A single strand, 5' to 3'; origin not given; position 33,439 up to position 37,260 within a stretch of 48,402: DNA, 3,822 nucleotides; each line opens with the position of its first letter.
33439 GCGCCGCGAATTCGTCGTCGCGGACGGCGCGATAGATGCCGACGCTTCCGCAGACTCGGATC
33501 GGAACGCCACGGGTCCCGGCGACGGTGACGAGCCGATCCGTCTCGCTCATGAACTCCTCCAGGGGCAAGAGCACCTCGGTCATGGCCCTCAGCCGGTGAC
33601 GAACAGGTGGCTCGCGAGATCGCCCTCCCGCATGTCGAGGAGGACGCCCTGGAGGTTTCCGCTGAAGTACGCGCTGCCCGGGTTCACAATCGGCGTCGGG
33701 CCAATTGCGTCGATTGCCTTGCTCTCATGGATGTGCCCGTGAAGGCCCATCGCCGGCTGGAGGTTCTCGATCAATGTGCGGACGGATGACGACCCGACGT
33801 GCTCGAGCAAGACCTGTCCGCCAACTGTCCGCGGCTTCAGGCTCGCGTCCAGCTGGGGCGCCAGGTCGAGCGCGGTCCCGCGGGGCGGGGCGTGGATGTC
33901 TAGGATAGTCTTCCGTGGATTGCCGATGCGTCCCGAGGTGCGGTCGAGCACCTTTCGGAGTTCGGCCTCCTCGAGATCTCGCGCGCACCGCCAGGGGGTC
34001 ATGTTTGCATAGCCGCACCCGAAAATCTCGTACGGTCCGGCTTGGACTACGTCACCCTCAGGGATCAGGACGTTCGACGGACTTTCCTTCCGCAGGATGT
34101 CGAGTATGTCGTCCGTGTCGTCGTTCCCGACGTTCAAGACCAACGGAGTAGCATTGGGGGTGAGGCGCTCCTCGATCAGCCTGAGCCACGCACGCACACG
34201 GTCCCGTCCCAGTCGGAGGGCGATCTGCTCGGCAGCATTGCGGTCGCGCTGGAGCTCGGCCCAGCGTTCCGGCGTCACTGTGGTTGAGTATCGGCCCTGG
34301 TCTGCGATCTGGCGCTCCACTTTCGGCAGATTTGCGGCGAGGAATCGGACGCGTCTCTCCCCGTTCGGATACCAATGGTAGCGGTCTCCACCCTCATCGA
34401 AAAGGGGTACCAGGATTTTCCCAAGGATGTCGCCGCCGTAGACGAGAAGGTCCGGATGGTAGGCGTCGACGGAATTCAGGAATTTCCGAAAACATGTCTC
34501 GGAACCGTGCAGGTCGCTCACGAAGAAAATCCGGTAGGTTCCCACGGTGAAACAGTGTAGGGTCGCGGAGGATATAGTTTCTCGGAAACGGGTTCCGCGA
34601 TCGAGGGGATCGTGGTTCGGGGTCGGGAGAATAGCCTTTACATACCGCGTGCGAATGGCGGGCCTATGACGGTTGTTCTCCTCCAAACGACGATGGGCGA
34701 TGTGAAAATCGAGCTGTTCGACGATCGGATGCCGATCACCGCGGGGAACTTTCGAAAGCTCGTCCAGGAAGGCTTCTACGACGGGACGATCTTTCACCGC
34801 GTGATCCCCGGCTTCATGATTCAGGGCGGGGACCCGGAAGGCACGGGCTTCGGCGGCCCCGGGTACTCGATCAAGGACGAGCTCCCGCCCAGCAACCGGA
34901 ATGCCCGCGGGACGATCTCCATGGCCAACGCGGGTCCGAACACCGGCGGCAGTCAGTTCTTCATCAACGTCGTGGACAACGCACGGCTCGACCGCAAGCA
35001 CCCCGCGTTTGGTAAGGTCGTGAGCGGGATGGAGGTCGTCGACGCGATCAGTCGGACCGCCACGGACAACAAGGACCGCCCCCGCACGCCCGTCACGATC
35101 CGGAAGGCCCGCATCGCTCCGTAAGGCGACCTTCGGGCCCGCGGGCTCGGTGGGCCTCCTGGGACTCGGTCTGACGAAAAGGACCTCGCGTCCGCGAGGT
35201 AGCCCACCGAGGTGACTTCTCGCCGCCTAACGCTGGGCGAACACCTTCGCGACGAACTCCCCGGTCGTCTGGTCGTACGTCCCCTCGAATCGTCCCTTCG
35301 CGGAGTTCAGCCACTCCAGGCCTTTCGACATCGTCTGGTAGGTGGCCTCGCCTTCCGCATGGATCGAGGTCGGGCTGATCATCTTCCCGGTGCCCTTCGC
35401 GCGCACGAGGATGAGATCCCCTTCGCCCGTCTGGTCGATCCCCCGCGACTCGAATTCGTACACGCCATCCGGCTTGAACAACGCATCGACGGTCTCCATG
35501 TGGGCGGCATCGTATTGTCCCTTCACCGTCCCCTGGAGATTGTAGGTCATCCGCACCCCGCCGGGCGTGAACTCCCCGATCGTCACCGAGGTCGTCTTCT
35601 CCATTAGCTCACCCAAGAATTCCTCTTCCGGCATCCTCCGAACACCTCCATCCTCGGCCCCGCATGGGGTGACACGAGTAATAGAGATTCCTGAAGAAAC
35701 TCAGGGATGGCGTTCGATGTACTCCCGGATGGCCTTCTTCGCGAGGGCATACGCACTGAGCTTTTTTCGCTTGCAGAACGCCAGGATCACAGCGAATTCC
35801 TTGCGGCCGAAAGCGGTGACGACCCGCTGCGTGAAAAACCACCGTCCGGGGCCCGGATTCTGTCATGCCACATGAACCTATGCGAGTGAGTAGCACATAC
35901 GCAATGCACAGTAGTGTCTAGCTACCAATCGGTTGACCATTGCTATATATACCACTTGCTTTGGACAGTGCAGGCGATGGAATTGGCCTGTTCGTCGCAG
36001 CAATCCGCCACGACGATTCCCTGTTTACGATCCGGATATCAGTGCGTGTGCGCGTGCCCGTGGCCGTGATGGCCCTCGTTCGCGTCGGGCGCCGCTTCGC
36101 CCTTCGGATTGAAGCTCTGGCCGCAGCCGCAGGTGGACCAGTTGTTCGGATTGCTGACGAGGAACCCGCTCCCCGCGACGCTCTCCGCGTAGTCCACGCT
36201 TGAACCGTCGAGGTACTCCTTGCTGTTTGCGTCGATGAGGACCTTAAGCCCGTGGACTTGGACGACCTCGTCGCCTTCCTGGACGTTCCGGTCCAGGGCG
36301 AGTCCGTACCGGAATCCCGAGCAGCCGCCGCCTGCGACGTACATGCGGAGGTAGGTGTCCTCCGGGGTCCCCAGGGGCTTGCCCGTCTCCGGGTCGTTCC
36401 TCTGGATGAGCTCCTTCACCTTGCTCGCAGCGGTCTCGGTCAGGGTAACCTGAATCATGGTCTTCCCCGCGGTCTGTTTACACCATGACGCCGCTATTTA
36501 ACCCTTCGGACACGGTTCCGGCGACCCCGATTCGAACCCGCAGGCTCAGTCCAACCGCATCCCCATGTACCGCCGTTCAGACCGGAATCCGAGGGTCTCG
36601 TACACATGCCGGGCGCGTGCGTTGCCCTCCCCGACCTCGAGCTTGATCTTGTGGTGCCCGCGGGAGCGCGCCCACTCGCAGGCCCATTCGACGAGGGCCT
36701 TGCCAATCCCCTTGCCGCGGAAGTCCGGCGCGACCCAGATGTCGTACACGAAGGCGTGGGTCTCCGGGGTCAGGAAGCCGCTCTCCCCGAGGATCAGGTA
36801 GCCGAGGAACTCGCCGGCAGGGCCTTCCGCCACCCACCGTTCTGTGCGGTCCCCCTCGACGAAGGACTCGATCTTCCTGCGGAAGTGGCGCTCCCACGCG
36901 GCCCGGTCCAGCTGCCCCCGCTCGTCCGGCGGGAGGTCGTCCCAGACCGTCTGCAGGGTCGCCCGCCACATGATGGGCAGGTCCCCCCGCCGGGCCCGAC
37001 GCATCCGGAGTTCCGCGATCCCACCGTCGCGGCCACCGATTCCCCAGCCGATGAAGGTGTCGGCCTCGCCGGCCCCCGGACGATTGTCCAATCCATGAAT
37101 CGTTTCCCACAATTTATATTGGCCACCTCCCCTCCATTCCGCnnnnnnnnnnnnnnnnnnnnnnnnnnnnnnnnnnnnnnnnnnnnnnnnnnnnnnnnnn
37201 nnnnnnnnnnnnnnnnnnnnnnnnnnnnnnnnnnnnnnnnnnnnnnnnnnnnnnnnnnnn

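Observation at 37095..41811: Translationally coupled three-gene TPR operon decorated with Zn-ribbon, HhH, Cys4 and SAP/HeH-like modules, beside the fibrillarin/S15/RecJ/Orc1 block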

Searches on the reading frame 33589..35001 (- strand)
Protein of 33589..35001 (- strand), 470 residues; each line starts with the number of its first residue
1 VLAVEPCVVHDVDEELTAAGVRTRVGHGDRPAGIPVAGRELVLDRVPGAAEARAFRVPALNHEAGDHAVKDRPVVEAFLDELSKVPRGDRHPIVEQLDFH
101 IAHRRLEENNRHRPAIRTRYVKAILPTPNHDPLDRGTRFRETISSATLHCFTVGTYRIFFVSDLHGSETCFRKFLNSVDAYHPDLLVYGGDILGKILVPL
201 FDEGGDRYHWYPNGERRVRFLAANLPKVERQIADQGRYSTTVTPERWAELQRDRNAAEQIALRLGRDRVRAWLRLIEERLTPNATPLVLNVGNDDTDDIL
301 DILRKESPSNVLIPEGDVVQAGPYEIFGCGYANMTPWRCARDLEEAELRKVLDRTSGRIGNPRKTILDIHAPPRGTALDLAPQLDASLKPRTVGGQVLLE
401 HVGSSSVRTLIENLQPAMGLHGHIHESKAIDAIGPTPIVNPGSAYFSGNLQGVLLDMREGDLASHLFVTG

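Call 13: search_protein_families(library=pfam, proteins=[window:33589-35001:-], max_evalue=0.001)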
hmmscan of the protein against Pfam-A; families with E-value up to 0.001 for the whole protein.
window:33589-35001:- (470 aa): 3 families
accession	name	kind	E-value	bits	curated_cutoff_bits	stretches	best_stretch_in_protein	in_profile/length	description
PF12850.12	Metallophos_2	-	2.1e-05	25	27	0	407-447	96-138/154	Calcineurin-like phosphoesterase superfamily domain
PF14582.11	Metallophos_3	-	3.2e-05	23.8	28.2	0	399-443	194-238/259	Metallophosphoesterase, calcineurin superfamily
PF00149.33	Metallophos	-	3.7e-05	24.7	21.5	0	157-212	2-45/191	Calcineurin-like phosphoesterase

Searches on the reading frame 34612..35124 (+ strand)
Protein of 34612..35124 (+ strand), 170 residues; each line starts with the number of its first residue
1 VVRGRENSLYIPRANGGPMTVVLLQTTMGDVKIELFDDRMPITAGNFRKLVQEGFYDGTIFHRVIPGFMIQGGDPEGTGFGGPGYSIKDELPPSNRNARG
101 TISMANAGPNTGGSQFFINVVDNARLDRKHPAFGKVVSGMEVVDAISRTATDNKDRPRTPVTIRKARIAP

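Call 13: search_protein_families(library=pfam, proteins=[window:34612-35124:+], max_evalue=0.001)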
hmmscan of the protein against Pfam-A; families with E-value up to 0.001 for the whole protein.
window:34612-35124:+ (170 aa): 1 family
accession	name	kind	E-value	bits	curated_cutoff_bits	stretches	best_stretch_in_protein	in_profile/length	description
PF00160.26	Pro_isomerase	-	2.2e-52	177.9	21.7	1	22-167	2-158/159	Cyclophilin type peptidyl-prolyl cis-trans isomerase/CLD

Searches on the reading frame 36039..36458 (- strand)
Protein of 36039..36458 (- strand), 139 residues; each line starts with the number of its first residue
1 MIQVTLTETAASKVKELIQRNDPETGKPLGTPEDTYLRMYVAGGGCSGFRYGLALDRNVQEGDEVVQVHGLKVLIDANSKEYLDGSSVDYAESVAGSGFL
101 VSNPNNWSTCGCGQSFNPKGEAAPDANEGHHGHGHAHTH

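Call 13: search_protein_families(library=pfam, proteins=[window:36039-36458:-], max_evalue=0.001)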
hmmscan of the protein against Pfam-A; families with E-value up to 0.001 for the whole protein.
window:36039-36458:- (139 aa): 1 family
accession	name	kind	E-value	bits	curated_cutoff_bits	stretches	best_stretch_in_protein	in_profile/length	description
PF01521.26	Fe-S_biosyn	-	1.5e-15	57.8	26.3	1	3-113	2-109/110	Iron-sulphur cluster biosynthesis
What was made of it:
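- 36039..36458 (-): IscA/ErpA-like Fe-S carrier gene, part of the conserved neighbourhood. Pfam Fe-S_biosyn E 1.5e-15 (call 13).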

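Call 76: search_protein_families(library=ncbifam, proteins=[window:36039-36458:-], max_evalue=0.001)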
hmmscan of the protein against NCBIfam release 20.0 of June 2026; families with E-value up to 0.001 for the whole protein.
window:36039-36458:- (139 aa): 11 families
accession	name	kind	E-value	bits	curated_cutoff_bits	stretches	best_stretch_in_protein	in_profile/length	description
NF010147.0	PRK13623.1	equivalog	2e-34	118.2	117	1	3-117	9-114/115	iron-sulfur cluster insertion protein ErpA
TIGR00049.1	TIGR00049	subfamily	1.4e-31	108.8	58.8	1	4-117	1-105/106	iron-sulfur cluster assembly accessory protein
TIGR01997.1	sufA_proteo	equivalog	7.8e-22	77.5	136.2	1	4-117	3-106/107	Fe-S cluster assembly scaffold SufA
TIGR02011.1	IscA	equivalog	1e-19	70.7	150.6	1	4-117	1-104/105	iron-sulfur cluster assembly protein IscA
NF007049.0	PRK09502.1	equivalog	3.1e-18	65.9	181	1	3-117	2-106/107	iron-sulfur cluster assembly protein IscA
NF007050.0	PRK09504.1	equivalog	4.1e-14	52.7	161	1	4-116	18-120/122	Fe-S cluster assembly scaffold SufA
NF038090.1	IscA_HesB_Se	subfamily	1.8e-13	50.7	85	1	5-113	3-100/101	IscA/HesB family protein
TIGR01911.1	HesB_rel_seleno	subfamily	7.9e-09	36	66.35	1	1-100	1-90/92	HesB-like protein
TIGR03341.1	YhgI_GntY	equivalog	4.9e-06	26.4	269.35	1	32-106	19-95/190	Fe-S biogenesis protein NfuA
NF033940.1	ErpA_rel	equivalog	9.5e-06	25.7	65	1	1-77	1-70/95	ErpA-related iron-sulfur cluster insertion protein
NF008392.0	PRK11190.1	equivalog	0.00016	21.7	268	1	32-106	20-96/192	Fe-S biogenesis protein NfuA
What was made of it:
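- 36039..36458 (-): ErpA E 2e-34 (call 76).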

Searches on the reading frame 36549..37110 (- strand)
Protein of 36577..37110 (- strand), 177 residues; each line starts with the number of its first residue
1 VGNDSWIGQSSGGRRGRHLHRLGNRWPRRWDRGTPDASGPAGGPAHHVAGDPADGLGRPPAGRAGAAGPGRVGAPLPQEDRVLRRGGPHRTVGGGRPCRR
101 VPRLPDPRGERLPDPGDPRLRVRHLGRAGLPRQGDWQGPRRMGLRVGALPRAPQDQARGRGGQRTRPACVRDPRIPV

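Call 13: search_protein_families(library=pfam, proteins=[window:36577-37110:-], max_evalue=0.001)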
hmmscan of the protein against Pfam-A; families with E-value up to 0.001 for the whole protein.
window:36577-37110:- (177 aa): 0 families

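Call 75: search_solved_structures(query=window:36549-37004:-, max_evalue=0.001)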
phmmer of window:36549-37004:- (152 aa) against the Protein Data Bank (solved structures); distinct sequences matched with E-value up to 0.001: 55.
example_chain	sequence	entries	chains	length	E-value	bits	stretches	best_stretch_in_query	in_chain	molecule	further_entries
5c82_A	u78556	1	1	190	3.2e-12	49.7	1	50-141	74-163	Nourseothricin acetyltransferase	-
7ypu_A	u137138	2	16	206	3.4e-10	43.1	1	50-141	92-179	Acetyltransferase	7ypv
3fb3_A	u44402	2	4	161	5.5e-09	39.2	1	84-149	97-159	N-acetyltransferase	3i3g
1vkc_A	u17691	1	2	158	8.8e-08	35.2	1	39-143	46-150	putative acetyl transferase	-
6vp9_A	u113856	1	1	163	2.6e-07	33.7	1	58-144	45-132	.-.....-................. 20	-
1on0_A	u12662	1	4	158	3.1e-07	33.5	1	79-145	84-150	YycN protein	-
7stx_A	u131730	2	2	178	3.2e-07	33.4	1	58-144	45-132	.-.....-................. 20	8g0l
1z4e_A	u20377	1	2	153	3.5e-07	33.3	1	50-147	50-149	transcriptional regulator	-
1ufh_A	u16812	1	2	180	4.5e-07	32.9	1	79-145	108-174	YYCN protein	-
2bl1_A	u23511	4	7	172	6.3e-07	32.5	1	58-142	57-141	PUTATIVE PHOSPHINOTHRICIN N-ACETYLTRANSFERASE PA4866 | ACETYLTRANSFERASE PA4866 FROM P. AERUGINOSA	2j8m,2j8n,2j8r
1yvo_A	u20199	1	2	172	6.3e-07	32.5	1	58-142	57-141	conserved hypothetical protein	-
2ge3_A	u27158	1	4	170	7.4e-07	32.2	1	63-145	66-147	probable acetyltransferase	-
2bei_A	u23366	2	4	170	1.3e-06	31.4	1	84-141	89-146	Diamine acetyltransferase 2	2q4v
7kwq_A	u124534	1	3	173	1.6e-06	31.1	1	51-148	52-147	Spermidine N(1)-acetyltransferase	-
5isv_A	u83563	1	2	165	2.3e-06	30.6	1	83-142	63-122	Ribosomal-protein-alanine acetyltransferase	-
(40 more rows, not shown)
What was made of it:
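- The GNAT matches antibiotic and polyamine acetyltransferases equally well or better (call 75).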

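Call 76: search_protein_families(library=ncbifam, proteins=[window:36549-37004:-], max_evalue=0.001)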
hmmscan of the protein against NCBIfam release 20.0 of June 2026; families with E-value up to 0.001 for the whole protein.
window:36549-37004:- (152 aa): 28 families (the best 25 are shown)
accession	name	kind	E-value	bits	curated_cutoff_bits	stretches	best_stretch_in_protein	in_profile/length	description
TIGR01575.1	rimI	equivalog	3.6e-12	46.6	86.4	1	52-144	29-116/132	ribosomal protein S18-alanine N-acetyltransferase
NF000487.1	stat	exception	4.5e-12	45.9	420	1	55-140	79-161/189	streptothricin N-acetyltransferase STAT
NF002959.0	PRK03624.1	equivalog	8.8e-12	45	124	1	85-149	74-139/147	GNAT family acetyltransferase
NF000360.1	sat4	exception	3.9e-09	36.8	380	1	83-141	96-154/180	streptothricin N-acetyltransferase Sat4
NF040503.1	resist_ArsN1a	equivalog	2.2e-08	34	170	1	88-142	81-135/159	arsinothricin resistance N-acetyltransferase ArsN1 family A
TIGR03448.1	mycothiol_MshD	equivalog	2.9e-08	33.4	163.1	1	86-142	231-287/294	mycothiol synthase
NF049894.1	CG3035_N_ac_Glu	equivalog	5.6e-08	32.4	280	1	89-146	238-295/300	N-acetylglutamate synthase, CG3035 family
NF007025.1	PRK09491.1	equivalog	2.9e-07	30.5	173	1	84-141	63-120/145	ribosomal protein S18-alanine N-acetyltransferase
NF007807.0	PRK10514.1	equivalog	8.1e-07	29.1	134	1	86-144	73-126/147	acetyltransferase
NF043067.1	AAC_6p_group_E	equivalog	1.2e-06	28.4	140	1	84-145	71-132/140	aminoglycoside 6'-N-acetyltransferase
NF053587.1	SpmdActasePaiA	equivalog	3.7e-06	26.8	250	1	88-141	95-148/172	spermidine/spermine N(1)-acetyltransferase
NF000358.1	sat2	exception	6.1e-06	26.1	360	1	84-141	84-141/174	streptothricin N-acetyltransferase Sat2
NF007853.0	PRK10562.1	equivalog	6.5e-06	26.4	125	1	76-143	61-123/146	N-acetyltransferase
TIGR03103.1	trio_acet_GNAT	equivalog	6.5e-06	25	569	1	77-143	149-215/547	N-acetylglutaminylglutamine synthetase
NF033130.1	AAC_6p_A48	exception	1e-05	25.4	300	1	83-146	76-139/147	AacA48 family aminoglycoside 6'-N-acetyltransferase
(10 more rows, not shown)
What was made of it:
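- The GNAT is generic (calls 75, 76). It also hits Naa20, Naa30 and RimI structures (calls 75, 76).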

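Call 93: search_protein_families(library=padloc, proteins=[window:36549-37004:-], max_evalue=0.001)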
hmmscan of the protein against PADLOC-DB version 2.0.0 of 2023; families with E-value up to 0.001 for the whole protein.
window:36549-37004:- (152 aa): 0 families
